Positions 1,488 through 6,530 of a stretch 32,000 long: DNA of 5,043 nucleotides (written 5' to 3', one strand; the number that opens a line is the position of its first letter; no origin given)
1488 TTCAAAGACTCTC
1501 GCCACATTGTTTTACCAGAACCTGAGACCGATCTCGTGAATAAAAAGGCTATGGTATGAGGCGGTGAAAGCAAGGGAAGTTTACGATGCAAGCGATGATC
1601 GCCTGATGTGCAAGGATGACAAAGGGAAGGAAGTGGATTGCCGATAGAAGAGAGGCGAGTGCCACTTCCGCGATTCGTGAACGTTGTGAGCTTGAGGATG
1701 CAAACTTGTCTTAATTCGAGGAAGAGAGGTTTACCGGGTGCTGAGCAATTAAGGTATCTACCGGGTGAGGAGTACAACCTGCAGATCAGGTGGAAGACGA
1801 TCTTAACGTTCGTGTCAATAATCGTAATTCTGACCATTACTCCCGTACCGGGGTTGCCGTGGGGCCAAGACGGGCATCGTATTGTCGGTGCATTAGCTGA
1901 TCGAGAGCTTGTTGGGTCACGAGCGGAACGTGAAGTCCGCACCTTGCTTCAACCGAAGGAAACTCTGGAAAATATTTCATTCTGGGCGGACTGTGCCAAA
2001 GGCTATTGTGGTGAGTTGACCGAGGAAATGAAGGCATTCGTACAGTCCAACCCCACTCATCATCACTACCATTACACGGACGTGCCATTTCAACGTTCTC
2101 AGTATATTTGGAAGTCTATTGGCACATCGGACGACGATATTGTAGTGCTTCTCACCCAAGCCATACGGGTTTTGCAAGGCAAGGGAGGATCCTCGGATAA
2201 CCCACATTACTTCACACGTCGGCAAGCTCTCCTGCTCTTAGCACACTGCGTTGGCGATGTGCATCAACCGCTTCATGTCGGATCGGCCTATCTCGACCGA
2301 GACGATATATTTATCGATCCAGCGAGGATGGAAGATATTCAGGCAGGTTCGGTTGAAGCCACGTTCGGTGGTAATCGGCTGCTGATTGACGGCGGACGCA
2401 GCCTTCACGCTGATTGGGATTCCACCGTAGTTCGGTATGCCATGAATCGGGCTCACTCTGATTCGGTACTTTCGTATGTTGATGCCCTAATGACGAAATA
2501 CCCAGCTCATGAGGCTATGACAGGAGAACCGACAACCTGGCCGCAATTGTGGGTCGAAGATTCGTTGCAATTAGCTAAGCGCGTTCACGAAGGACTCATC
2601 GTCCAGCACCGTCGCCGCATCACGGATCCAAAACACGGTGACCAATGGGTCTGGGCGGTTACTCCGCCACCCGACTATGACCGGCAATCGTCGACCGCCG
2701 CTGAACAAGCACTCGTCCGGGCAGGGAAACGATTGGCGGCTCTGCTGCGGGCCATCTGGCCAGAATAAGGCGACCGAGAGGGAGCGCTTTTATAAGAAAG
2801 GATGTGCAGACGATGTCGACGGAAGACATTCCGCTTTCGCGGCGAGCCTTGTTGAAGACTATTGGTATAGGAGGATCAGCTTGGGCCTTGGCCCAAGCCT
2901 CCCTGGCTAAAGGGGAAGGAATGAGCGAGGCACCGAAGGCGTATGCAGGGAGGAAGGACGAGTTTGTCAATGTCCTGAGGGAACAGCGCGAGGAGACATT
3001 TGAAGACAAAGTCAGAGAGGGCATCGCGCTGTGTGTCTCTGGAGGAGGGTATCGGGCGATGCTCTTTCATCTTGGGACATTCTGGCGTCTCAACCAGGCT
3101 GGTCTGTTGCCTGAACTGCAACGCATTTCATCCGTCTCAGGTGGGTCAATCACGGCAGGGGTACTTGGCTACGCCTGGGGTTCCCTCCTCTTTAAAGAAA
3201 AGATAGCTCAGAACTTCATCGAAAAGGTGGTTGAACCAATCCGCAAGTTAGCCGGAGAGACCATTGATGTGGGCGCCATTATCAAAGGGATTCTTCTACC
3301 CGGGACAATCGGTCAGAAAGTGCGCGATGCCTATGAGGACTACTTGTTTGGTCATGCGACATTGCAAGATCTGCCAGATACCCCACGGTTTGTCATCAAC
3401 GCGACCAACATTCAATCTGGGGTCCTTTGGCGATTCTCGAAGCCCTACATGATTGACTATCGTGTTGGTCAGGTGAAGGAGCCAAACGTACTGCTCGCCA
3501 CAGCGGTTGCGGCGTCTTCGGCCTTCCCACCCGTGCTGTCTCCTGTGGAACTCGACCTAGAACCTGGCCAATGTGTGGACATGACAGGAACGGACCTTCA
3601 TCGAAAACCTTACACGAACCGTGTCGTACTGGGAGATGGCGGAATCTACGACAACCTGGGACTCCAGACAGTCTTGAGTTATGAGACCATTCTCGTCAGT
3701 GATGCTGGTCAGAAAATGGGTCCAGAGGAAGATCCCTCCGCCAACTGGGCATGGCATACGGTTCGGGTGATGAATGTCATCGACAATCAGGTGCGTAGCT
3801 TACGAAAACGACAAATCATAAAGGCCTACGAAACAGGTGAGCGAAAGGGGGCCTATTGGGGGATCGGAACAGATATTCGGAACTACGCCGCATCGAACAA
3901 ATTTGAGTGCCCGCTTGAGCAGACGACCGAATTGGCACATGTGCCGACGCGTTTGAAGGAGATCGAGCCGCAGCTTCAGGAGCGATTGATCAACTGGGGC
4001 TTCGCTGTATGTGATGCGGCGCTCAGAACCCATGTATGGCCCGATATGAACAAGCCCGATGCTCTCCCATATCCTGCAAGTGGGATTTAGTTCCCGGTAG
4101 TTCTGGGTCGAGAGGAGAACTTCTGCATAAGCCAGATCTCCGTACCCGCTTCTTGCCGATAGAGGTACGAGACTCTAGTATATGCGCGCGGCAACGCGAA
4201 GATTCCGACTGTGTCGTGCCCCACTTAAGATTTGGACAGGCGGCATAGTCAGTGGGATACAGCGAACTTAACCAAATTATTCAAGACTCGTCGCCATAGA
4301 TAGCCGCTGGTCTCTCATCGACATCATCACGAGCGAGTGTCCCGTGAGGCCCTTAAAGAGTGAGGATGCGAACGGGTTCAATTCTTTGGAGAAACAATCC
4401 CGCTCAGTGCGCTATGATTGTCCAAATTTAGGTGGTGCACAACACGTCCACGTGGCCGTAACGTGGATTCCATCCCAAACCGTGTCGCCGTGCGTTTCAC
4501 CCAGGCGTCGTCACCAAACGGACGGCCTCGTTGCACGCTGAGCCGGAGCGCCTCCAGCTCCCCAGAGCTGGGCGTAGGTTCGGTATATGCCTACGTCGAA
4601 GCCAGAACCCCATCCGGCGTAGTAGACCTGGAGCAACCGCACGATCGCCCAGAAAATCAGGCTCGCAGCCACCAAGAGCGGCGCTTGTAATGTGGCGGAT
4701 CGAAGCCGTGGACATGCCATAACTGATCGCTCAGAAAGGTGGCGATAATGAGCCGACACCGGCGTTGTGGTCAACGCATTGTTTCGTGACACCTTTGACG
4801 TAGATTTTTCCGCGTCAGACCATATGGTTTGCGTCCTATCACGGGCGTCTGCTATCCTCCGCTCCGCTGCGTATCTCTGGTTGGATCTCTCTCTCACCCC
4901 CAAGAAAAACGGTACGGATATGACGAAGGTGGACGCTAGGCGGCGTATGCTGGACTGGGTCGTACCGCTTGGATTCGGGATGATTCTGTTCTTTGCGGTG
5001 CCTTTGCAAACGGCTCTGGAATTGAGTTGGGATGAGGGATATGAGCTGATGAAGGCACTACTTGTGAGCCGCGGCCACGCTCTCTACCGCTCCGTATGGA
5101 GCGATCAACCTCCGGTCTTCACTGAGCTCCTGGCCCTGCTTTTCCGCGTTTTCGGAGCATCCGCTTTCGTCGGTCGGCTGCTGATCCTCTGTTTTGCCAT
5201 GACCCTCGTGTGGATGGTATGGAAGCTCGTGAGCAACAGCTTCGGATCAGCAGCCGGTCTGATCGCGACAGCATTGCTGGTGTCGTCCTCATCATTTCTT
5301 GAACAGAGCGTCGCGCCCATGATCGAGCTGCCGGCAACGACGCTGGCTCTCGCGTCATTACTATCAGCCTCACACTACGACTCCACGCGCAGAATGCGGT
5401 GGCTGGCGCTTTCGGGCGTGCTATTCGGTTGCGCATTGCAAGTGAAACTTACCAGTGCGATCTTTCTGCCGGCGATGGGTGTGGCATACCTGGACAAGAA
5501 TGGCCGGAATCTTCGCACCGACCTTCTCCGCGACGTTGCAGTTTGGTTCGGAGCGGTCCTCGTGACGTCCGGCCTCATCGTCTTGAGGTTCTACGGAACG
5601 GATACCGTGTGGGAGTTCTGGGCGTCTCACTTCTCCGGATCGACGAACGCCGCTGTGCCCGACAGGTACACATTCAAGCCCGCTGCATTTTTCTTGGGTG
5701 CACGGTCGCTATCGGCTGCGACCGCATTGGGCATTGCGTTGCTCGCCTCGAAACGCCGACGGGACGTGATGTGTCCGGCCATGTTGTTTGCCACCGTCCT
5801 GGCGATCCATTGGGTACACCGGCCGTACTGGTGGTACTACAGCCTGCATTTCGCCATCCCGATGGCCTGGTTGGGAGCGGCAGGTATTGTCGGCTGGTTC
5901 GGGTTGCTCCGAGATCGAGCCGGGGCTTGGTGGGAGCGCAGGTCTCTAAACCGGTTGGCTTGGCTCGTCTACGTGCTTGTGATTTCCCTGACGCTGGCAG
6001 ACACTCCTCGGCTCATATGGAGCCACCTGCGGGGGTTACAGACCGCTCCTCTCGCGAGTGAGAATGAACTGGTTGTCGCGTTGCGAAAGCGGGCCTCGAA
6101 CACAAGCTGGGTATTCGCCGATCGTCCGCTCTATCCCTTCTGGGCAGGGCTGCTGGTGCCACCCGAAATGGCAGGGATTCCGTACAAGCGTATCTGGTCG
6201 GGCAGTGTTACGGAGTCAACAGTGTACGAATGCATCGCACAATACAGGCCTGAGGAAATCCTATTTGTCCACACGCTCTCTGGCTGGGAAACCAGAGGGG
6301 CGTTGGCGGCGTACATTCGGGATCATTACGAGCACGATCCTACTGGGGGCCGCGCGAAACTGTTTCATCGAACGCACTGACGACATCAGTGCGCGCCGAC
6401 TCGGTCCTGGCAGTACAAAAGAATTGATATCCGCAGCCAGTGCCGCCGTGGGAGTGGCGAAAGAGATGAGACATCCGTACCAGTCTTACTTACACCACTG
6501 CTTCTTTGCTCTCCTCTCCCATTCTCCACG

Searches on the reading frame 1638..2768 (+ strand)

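Call 10: search_protein_families(library=pfam, proteins=[window:1638-2768:+], max_evalue=0.001)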
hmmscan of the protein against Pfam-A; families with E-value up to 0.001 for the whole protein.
window:1638-2768:+ (376 aa): 1 family
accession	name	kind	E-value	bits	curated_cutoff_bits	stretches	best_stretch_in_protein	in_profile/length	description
PF02265.22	S1-P1_nuclease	-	3e-31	109.6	29.5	1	75-373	1-256/258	S1/P1 Nuclease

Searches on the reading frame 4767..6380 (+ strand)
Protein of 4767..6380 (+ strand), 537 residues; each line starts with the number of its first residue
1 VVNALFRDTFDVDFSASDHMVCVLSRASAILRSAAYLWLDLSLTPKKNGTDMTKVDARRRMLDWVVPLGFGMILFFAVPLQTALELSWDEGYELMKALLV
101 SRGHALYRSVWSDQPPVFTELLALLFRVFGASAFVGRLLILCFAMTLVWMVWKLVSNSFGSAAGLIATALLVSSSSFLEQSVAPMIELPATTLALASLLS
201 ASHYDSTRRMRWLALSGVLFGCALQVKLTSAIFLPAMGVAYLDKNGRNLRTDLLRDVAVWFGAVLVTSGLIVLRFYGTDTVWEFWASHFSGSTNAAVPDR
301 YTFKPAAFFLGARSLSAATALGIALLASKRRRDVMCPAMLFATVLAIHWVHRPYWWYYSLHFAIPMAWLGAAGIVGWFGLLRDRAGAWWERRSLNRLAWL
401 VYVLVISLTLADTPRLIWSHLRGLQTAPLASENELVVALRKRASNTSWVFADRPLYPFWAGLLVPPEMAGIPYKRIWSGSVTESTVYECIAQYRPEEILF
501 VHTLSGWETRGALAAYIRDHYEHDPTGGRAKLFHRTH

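Call 10: search_protein_families(library=pfam, proteins=[window:4767-6380:+], max_evalue=0.001)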
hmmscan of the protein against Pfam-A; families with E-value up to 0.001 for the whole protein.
window:4767-6380:+ (537 aa): 1 family
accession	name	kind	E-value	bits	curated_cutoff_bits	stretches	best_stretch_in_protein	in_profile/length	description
PF13231.12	PMT_2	-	8.1e-17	62.3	26.1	1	113-266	1-150/160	Dolichyl-phosphate-mannose-protein mannosyltransferase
